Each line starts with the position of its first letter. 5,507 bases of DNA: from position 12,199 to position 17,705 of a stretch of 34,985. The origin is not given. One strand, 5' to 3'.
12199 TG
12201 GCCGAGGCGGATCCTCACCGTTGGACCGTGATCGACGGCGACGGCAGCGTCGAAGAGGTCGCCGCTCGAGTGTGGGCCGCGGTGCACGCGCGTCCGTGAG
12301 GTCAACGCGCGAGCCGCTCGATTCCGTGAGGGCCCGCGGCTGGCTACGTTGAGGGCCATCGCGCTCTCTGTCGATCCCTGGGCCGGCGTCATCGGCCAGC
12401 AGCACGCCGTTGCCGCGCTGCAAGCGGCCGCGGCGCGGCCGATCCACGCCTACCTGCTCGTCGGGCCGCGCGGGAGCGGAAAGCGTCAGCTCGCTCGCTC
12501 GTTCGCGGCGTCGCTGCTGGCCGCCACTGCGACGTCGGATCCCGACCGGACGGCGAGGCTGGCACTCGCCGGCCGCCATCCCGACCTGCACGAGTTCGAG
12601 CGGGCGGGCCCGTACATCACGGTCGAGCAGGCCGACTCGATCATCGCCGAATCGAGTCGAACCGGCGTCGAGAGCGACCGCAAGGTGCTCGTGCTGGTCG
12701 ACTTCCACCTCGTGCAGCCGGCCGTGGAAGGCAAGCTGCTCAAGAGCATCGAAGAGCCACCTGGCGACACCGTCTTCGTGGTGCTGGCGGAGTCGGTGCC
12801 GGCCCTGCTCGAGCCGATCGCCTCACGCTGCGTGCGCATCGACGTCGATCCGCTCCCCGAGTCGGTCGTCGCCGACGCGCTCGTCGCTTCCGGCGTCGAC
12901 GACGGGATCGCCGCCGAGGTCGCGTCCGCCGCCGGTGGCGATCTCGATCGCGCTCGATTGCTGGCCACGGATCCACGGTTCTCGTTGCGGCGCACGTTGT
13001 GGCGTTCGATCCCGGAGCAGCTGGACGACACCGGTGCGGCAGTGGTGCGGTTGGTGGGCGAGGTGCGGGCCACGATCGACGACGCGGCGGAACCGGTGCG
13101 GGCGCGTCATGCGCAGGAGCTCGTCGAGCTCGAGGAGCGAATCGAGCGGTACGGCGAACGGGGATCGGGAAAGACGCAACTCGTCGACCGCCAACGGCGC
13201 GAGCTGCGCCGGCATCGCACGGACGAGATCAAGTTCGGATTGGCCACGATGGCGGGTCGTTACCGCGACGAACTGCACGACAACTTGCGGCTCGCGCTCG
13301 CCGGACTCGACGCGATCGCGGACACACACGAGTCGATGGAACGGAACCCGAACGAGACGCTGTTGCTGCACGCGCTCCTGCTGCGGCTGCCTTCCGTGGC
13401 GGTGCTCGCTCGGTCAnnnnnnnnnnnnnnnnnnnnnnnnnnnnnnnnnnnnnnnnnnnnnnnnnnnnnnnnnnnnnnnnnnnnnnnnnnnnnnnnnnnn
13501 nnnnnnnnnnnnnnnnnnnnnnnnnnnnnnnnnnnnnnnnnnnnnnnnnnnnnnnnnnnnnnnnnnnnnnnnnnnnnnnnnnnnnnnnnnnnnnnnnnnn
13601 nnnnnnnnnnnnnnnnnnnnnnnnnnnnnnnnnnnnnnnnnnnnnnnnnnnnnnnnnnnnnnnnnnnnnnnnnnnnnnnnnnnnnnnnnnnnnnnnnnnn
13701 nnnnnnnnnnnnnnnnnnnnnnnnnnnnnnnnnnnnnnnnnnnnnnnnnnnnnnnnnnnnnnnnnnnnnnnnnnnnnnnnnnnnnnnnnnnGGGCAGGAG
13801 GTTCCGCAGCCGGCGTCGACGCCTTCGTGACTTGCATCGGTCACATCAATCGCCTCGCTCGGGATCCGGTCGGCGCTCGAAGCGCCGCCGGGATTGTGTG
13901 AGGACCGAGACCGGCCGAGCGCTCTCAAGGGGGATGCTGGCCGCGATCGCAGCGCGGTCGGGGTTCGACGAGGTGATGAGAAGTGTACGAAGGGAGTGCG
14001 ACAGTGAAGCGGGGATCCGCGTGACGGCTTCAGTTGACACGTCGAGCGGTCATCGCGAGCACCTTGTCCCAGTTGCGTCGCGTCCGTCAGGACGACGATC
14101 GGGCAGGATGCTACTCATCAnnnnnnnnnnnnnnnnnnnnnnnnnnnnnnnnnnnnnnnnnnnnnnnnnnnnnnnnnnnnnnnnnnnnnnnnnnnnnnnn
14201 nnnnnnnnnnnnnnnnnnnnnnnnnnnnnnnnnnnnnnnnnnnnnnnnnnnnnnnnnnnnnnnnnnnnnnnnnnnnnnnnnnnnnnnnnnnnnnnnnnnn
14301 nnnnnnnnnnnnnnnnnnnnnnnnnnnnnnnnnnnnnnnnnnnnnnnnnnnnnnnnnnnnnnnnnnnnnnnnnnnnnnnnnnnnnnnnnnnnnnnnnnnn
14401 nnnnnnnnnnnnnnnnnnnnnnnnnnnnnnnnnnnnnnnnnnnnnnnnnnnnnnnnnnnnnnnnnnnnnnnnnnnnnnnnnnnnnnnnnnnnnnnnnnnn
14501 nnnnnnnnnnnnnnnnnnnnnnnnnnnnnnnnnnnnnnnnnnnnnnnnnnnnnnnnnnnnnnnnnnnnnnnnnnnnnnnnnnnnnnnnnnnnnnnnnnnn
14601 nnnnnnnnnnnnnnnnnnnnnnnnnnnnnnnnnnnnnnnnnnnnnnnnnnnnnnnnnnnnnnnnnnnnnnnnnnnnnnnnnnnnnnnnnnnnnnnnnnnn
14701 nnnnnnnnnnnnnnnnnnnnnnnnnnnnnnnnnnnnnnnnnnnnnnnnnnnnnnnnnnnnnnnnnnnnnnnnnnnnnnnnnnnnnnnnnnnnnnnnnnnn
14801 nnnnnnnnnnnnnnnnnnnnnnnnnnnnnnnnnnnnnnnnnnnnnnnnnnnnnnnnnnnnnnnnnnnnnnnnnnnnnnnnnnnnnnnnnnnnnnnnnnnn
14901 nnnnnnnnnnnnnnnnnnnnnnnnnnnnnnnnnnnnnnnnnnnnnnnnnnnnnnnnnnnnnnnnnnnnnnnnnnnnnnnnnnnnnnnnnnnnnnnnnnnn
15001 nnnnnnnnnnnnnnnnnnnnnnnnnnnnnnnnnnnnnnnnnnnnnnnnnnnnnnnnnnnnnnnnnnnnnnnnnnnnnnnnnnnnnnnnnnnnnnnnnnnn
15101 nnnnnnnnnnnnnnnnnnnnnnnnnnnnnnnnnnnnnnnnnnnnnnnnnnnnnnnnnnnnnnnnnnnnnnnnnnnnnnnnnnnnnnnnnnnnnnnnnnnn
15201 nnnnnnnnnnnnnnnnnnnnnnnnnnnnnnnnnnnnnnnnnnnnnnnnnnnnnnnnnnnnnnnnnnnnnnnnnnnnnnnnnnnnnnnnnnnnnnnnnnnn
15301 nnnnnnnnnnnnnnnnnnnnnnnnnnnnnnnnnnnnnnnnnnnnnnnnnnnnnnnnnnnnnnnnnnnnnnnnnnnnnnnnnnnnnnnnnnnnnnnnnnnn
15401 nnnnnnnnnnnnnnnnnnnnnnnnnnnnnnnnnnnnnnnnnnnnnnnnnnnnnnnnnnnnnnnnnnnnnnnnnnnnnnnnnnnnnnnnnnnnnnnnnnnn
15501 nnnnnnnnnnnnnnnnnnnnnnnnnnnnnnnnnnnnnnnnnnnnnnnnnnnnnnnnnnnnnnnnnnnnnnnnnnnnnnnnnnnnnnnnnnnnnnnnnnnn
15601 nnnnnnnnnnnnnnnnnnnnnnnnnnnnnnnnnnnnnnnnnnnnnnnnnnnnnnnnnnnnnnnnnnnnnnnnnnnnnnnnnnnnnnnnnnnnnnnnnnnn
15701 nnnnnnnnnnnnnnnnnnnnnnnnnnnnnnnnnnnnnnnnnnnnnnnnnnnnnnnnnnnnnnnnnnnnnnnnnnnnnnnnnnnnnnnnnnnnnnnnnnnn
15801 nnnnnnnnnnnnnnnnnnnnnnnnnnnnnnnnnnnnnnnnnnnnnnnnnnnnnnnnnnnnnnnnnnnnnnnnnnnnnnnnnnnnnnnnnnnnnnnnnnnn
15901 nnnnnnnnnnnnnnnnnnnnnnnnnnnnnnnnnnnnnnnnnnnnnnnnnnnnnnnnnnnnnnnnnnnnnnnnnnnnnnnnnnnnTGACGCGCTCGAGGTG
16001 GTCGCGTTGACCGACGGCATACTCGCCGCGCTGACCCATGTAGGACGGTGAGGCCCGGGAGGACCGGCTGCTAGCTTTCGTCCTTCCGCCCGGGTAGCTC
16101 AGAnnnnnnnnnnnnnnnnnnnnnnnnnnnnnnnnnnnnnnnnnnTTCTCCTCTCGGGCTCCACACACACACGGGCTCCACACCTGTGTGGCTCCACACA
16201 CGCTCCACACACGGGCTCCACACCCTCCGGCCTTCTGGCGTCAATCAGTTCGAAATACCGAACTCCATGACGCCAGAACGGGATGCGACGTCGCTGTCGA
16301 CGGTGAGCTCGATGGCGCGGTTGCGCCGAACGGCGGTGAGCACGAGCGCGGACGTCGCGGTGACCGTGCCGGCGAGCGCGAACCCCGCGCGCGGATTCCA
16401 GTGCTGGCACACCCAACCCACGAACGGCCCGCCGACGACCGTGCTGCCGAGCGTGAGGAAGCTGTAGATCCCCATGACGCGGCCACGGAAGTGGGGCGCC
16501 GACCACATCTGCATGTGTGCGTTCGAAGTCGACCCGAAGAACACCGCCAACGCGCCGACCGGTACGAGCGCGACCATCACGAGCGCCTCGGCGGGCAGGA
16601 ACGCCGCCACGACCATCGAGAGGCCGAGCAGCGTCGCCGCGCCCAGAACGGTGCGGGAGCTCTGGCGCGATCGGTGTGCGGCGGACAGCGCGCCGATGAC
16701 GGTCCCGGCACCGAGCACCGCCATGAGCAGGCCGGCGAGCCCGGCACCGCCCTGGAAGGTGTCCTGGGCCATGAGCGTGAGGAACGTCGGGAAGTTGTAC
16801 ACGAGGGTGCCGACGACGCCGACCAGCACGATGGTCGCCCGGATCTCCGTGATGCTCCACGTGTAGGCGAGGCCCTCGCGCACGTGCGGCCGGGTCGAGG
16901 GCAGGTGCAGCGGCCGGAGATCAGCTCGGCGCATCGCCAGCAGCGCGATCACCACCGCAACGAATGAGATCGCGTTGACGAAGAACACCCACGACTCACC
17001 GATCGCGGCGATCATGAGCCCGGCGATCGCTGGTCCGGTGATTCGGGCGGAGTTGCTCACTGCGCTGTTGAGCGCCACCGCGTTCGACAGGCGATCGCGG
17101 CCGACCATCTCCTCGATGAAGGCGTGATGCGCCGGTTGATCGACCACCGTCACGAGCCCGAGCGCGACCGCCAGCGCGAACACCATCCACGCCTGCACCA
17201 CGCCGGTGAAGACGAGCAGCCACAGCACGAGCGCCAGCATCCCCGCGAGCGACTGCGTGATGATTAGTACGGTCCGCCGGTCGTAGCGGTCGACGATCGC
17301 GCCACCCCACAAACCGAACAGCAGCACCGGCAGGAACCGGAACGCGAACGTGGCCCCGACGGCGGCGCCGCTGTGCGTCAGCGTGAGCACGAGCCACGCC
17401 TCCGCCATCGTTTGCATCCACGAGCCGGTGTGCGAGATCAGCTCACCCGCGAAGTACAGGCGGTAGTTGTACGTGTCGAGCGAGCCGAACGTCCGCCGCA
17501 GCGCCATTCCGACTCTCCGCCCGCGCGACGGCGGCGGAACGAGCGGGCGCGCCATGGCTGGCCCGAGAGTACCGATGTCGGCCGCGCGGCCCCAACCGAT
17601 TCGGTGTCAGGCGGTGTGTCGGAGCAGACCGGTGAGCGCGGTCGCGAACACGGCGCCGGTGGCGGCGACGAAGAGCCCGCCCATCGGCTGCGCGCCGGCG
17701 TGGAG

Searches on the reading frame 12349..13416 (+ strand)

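Call 47: search_protein_families(library=pfam, proteins=[window:12349-13416:+], max_evalue=0.001)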
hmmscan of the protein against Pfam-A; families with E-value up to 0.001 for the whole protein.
window:12349-13416:+ (356 aa): 4 families
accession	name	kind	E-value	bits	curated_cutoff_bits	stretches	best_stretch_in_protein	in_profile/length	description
PF13177.12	DNA_pol3_delta2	-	2.3e-25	89.9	27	1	23-169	8-160/161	DNA polymerase III, delta subunit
PF13191.12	AAA_16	-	1.2e-07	32.8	32.6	0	22-68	10-63/167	AAA ATPase domain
PF01078.27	Mg_chelatase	-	3.3e-06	27.1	20.3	1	13-75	4-65/207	Magnesium chelatase, subunit ChlI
PF07728.20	AAA_5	-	0.00047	20.6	22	0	36-56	3-23/139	AAA domain (dynein-related subfamily)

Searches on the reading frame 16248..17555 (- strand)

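Call 47: search_protein_families(library=pfam, proteins=[window:16248-17555:-], max_evalue=0.001)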
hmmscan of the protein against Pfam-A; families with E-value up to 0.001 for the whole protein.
window:16248-17555:- (436 aa): 2 families
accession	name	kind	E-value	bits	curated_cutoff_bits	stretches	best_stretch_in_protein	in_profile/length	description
PF05977.19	MFS_3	-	7.9e-57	193.3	27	1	25-410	6-394/524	Transmembrane secretion effector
PF07690.21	MFS_1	-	1e-34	120.5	33.4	2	36-366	3-337/347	Major Facilitator Superfamily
